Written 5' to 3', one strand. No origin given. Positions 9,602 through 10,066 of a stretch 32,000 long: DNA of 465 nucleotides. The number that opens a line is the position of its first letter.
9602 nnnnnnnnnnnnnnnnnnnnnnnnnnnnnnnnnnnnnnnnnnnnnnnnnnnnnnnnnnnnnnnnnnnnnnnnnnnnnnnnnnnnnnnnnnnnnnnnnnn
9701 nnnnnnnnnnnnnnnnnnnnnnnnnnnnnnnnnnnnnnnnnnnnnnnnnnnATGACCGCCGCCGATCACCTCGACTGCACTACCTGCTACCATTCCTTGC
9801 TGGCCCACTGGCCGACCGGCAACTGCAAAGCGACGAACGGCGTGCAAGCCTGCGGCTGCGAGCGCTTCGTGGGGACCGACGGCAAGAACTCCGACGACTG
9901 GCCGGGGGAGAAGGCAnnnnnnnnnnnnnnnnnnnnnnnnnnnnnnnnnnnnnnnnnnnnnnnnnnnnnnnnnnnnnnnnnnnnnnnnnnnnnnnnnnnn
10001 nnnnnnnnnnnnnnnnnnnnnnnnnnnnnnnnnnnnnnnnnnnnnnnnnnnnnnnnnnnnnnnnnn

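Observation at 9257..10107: Array of five ATGA-coupled mini-genes for a ~55-aa Cys/His-rich protein with identical flanks and a mosaic variable core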

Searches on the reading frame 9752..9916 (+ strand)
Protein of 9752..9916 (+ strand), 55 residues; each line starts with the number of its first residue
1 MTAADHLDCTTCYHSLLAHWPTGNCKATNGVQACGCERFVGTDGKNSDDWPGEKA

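Call 11: find_homologous_proteins(query=window:9752-9916:+, max_evalue=0.01)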
Query seq(55 aa) (55 aa): 1 proteins with E <= 0.01 among 1 candidates.
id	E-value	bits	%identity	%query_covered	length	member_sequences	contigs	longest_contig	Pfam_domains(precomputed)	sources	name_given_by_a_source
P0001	1.9e-33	130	100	100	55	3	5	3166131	-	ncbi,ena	-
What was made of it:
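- Tried and rejected: Word-indexed protein search with one unit returned only the unit itself (call 11).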

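Call 12: search_solved_structures(query=window:9752-9916:+, max_evalue=10)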
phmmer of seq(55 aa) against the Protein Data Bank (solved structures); distinct sequences matched with E-value up to 10: 0.

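Call 14: find_encoding_contigs(protein=P0001, flank=10000, max_places=10)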
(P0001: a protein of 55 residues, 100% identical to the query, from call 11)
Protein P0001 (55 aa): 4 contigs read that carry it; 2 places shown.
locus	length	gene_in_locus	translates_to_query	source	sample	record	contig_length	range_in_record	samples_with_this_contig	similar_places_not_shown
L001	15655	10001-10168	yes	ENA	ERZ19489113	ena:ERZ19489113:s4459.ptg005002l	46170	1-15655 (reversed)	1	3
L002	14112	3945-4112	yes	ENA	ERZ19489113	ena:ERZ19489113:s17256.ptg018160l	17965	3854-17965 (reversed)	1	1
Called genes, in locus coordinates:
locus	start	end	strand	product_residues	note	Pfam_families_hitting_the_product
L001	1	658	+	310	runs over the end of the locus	-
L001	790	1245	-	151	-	-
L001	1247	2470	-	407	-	-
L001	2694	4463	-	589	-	PF02384:N6_Mtase, PF13649:Methyltransf_25 (faint), PF07669:Eco57I, PF22837:M_Eco57I_C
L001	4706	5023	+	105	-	-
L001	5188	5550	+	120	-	-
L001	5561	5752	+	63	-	-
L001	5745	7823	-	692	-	PF03190:Thioredox_DsbH, PF13899:Thioredoxin_7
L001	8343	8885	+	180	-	-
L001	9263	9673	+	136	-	-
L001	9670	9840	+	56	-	-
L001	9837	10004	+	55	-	-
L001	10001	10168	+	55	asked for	-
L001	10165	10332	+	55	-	-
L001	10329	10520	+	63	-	-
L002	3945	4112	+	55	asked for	-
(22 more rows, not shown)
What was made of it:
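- amoA, amoC and amoB lie 5-9 kb away (call 14).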

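Call 17: find_related_loci(query=A2, collection=genome_contigs, flank=10000)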
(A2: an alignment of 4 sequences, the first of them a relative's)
Query A2 (55 aa) in genome_contigs; peptide patterns used: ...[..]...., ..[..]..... (x = any residue, [..] = any of these).
22 stretches matched a pattern; 2 encode a relative of the query (tblastn E <= 1e-3); 2 distinct loci.
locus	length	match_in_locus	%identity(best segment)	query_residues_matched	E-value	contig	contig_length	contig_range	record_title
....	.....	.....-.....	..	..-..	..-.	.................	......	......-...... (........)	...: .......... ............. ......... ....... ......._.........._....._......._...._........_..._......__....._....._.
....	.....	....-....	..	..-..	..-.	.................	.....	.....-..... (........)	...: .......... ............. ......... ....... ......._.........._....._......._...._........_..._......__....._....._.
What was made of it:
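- Tried and rejected: GTDB species genomes gave two spurious 16-aa matches (call 17).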

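Call 23: search_protein_representatives(alignment_id=A2)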
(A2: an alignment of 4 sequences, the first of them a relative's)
Query: 4 sequences, 55 profile positions. Proteins with E-value up to 0.001 (for the whole library): 5; up to 1e-10: 2; up to 1e-30: 0. The best 5 are listed.
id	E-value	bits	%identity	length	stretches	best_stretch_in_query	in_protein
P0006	2.3e-20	88.2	-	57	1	1-52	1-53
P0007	2.1e-15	72.4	-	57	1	1-54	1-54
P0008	6.1e-05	38.8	-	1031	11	28-55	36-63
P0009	7.3e-05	38.6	-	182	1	7-48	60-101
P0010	1.3e-04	37.8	-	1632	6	28-45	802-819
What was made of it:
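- Closest known: Uncharacterised Cys/His motif proteins of actinobacterial phages and prophages: P0009. Same: P0009 matched the unit profile at E = 7e-5 against 1.84 billion proteins (call 23).
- A full HMMER scan of 1.84 billion proteins found only two close relatives (P0006, E = 2e-20; P0007, E = 2e-15) and one bacterial domain match (P0009, E = 7e-5) (call 23).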

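Call 25: predict_structure(alignment_id=A2)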
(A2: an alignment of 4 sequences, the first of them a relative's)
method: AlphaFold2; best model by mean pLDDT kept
length: 55 residues; sequences in the alignment: 4
mean_pLDDT: 53.9   pTM: 0.34
mean pLDDT of the five models: 53.9, 49.5, 43.1, 41.8, 41.3
residues with pLDDT >= 90: 0; 70-90: 0; 50-70: 38; < 50: 17
segments of 3 or more residues with pLDDT < 50: 28-35, 52-55
pLDDT, mean of each block of 10 residues (from residue 1): 54 64 49 48 60 42
secondary structure, 60 per line:
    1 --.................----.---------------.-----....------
elements in order: H3-19

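Call 26: find_encoding_contigs(protein=P0006, flank=8000, max_places=6)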
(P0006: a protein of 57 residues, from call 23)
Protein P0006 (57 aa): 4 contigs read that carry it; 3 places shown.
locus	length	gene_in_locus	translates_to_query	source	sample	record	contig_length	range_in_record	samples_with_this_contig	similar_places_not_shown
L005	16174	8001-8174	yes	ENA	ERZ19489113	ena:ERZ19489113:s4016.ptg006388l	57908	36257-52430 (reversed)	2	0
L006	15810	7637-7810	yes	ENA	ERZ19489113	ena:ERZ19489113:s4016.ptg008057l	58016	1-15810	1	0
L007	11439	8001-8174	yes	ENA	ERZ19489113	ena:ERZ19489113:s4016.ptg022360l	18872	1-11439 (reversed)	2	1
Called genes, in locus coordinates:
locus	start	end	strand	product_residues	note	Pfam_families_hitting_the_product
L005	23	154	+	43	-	-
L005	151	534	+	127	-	-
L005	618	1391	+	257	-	-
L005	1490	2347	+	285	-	PF00145:DNA_methylase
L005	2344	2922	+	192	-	-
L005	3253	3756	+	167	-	-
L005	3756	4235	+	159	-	-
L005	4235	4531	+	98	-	-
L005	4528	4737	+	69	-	-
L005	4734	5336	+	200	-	PF01555:N6_N4_Mtase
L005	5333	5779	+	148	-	-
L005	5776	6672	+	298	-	-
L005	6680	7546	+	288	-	-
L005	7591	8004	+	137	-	-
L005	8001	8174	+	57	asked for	-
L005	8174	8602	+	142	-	-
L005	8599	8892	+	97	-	-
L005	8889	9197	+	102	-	-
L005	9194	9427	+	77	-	-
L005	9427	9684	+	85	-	-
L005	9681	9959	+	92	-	-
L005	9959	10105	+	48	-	-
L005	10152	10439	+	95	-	-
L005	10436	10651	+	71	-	-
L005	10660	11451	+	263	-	PF01555:N6_N4_Mtase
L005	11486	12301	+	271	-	-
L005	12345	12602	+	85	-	-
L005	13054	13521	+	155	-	PF08761:dUTPase_2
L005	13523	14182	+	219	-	-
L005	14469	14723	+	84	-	-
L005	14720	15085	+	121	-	-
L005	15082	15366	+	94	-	-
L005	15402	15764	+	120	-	-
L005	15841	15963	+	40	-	-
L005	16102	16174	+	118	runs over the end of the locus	-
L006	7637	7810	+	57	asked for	-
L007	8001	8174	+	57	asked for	-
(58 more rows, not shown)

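Call 27: find_encoding_contigs(protein=P0007, flank=8000, max_places=6)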
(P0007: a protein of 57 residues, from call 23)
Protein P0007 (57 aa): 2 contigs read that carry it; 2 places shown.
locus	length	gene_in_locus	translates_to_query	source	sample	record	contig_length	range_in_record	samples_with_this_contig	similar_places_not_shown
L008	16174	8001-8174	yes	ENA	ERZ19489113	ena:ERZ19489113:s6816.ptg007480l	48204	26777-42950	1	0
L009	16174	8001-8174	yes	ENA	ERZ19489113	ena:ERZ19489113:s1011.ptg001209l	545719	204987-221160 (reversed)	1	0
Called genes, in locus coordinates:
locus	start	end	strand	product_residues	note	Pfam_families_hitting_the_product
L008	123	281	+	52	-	-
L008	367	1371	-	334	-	PF13518:HTH_28 (weak), PF13551:HTH_29, PF13565:HTH_32, PF13592:HTH_33 (weak), PF13358:DDE_3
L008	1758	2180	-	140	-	-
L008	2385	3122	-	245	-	PF00665:rve (weak), PF13683:rve_3 (faint)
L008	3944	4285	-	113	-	-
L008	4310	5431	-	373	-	-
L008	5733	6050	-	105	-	-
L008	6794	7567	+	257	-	PF01555:N6_N4_Mtase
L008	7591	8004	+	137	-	-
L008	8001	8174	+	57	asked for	-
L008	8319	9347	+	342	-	-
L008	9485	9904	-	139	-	-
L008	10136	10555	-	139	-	-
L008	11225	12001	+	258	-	-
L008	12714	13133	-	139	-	-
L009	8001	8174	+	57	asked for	-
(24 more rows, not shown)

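Call 28: find_encoding_contigs(protein=P0009, flank=8000, max_places=6)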
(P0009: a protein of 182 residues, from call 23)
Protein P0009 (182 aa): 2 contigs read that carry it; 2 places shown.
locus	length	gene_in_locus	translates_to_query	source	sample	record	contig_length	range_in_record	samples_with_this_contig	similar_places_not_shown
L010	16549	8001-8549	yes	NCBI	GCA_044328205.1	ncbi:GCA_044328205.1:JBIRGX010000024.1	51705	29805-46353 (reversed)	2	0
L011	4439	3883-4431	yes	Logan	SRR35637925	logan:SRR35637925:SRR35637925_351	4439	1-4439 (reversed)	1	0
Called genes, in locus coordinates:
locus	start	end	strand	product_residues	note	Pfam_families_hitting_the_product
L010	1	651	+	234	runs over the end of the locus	PF00929:RNase_T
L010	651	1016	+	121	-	PF16808:PKcGMP_CC (faint)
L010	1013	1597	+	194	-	-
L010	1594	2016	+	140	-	-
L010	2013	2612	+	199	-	PF02467:Whib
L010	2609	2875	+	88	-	-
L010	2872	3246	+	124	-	PF27127:YfdP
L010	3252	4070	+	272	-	PF10065:DUF2303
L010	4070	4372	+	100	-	-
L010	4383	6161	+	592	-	PF00772:DnaB, PF13481:AAA_25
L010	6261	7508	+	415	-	PF00145:DNA_methylase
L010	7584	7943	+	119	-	-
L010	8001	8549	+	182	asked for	-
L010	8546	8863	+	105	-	-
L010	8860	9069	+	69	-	-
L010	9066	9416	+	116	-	-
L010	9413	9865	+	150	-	-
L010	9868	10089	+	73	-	-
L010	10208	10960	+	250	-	-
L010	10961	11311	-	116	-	-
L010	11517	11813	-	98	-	-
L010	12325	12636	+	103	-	-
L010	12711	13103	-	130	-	PF19730:DUF6221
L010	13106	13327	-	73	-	-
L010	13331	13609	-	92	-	-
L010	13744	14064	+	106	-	-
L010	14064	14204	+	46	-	-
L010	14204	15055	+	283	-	-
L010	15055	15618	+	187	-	-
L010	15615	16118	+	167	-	-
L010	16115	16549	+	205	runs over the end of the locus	-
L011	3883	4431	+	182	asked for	-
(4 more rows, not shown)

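Call 32: find_homologous_proteins(query=A3, max_evalue=0.01)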
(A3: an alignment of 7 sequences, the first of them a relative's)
Query A3 (7 sequences) (55 aa, profile of the alignment): 4 proteins with E <= 0.01 among 56 candidates.
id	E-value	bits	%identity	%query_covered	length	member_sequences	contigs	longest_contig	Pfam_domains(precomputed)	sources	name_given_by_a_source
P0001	6.1e-29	117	100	100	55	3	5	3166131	-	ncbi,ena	-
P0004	2.3e-28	116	60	100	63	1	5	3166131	-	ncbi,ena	-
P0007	1.4e-25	107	47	93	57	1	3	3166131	-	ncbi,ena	-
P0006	1.2e-24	104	65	89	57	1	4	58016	-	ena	-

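Call 33: find_homologous_proteins(query=A4, max_evalue=0.001)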
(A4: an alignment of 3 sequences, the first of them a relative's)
Query A4 (3 sequences) (136 aa, profile of the alignment): 3 proteins with E <= 0.001 among 792 candidates.
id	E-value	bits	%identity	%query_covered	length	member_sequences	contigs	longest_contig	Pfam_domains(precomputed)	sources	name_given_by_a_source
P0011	5.5e-80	284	66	100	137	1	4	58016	-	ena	-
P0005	3.7e-77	275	100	100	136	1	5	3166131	-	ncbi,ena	-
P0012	7.2e-46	173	75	60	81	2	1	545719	-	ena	-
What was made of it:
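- Tried and rejected: Searches with the family alignments added nothing beyond the HMMER hits (calls 32, 33).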

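Call 34: search_protein_families(library=phrogs, proteins=[L005:618-1388:+, L005:2344-2919:+, L005:3253-3753:+, L005:3756-4232:+, L005:5776-6669:+, L005:6680-7543:+, L005:8174-8599:+, L005:11486-12298:+, L005:13523-14179:+, L005:7591-8001:+], max_evalue=0.01)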
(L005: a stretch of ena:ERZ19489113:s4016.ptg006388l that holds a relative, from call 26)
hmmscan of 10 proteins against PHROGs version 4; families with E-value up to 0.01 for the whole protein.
L005:618-1388:+ (257 aa): 0 families

L005:2344-2919:+ (192 aa): 0 families

L005:3253-3753:+ (167 aa): 0 families

L005:3756-4232:+ (159 aa): 0 families

L005:5776-6669:+ (298 aa): 1 family
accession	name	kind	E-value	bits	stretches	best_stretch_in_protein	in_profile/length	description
phrog_424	-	moron, auxiliary metabolic gene and host takeover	2.1e-32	113.7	1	27-258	112-367/460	phosphoadenosine phosphosulfate reductase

L005:6680-7543:+ (288 aa): 2 families
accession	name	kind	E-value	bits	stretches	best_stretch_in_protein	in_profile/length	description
phrog_424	-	moron, auxiliary metabolic gene and host takeover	1.7e-34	120.6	1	49-281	163-411/460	phosphoadenosine phosphosulfate reductase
phrog_15238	-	unknown function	0.0031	18.4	0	49-93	14-61/215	-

L005:8174-8599:+ (142 aa): 0 families

L005:11486-12298:+ (271 aa): 1 family
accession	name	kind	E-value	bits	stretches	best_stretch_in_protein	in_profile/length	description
phrog_424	-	moron, auxiliary metabolic gene and host takeover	1e-32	114.8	1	34-245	162-381/460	phosphoadenosine phosphosulfate reductase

L005:13523-14179:+ (219 aa): 0 families

L005:7591-8001:+ (137 aa): 0 families

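Call 35: search_protein_families(library=phrogs, proteins=[P0001, P0003, P0004, P0006, P0007, P0009, P0005, L010:7584-7940:+, L010:8546-8860:+], max_evalue=0.1)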
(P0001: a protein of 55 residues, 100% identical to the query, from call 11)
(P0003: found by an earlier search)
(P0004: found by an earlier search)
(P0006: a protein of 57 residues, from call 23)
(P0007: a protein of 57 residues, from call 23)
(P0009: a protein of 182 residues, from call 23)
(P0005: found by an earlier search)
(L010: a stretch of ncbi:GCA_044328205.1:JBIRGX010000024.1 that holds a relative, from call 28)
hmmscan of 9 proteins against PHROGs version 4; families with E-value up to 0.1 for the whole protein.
P0001 (55 aa): 1 family
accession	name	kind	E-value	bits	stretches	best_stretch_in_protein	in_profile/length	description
phrog_1311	-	unknown function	0.0048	17.7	1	5-43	4-46/51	-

P0003 (55 aa): 1 family
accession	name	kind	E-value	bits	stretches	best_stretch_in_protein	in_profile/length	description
phrog_1311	-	unknown function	0.034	15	1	5-43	4-46/51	-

P0004 (63 aa): 1 family
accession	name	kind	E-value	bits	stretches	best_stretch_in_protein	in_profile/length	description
phrog_1311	-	unknown function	0.045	14.6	1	7-39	6-42/51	-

P0006 (57 aa): 1 family
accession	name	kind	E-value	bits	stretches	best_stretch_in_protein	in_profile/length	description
phrog_1311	-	unknown function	0.015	16.1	1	4-45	2-47/51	-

P0007 (57 aa): 0 families

P0009 (182 aa): 1 family
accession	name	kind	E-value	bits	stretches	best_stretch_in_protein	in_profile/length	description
phrog_1311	-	unknown function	0.072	14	0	59-95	5-45/51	-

P0005 (136 aa): 0 families

L010:7584-7940:+ (119 aa): 7 families
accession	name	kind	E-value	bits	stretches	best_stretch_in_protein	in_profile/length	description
phrog_1571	-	DNA, RNA and nucleotide metabolism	6.8e-46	156.3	1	4-111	1-113/128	HNH endonuclease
phrog_1271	-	DNA, RNA and nucleotide metabolism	0.0017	18.8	1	10-89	249-313/361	HNH endonuclease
phrog_4160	-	unknown function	0.0078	17.1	1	73-100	101-128/178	-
phrog_333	-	DNA, RNA and nucleotide metabolism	0.031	15.4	0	7-105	13-92/138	HNH endonuclease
phrog_10822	-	DNA, RNA and nucleotide metabolism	0.036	14.7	1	57-105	113-161/245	HNH endonuclease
phrog_21964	-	DNA, RNA and nucleotide metabolism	0.067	13.8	1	63-110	183-230/244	HNH endonuclease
phrog_5086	-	unknown function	0.074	14.3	1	79-114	68-104/110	-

L010:8546-8860:+ (105 aa): 0 families

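Call 36: search_dna_similar(query=P0009, collection=phages, mode=protein, max_evalue=0.01, max_rows=25)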
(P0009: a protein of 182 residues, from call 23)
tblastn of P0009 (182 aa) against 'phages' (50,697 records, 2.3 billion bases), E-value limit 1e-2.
No match.

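Call 38: find_related_loci(query=A3, collection=viral_contigs, flank=8000)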
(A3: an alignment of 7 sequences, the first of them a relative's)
Query A3 (55 aa) in viral_contigs; peptide patterns used: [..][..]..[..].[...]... (x = any residue, [..] = any of these).
28 stretches matched a pattern, but none encodes a relative of the query by tblastn (E <= 1e-3).

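Call 39: find_related_loci(query=A4, collection=viral_contigs, flank=8000)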
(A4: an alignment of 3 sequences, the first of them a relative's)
Query A4 (136 aa) in viral_contigs; peptide patterns used: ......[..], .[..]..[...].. (x = any residue, [..] = any of these).
135 stretches matched a pattern, but none encodes a relative of the query by tblastn (E <= 1e-3).
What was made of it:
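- Tried and rejected: IMG/VR gave none (calls 38, 39).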

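Call 40: find_related_loci(query=A4, collection=metagenome_contigs, flank=8000)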
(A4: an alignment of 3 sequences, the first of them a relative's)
Query A4 (136 aa) in metagenome_contigs; peptide patterns used: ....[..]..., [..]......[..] (x = any residue, [..] = any of these).
152 stretches matched a pattern, but none encodes a relative of the query by tblastn (E <= 1e-3).
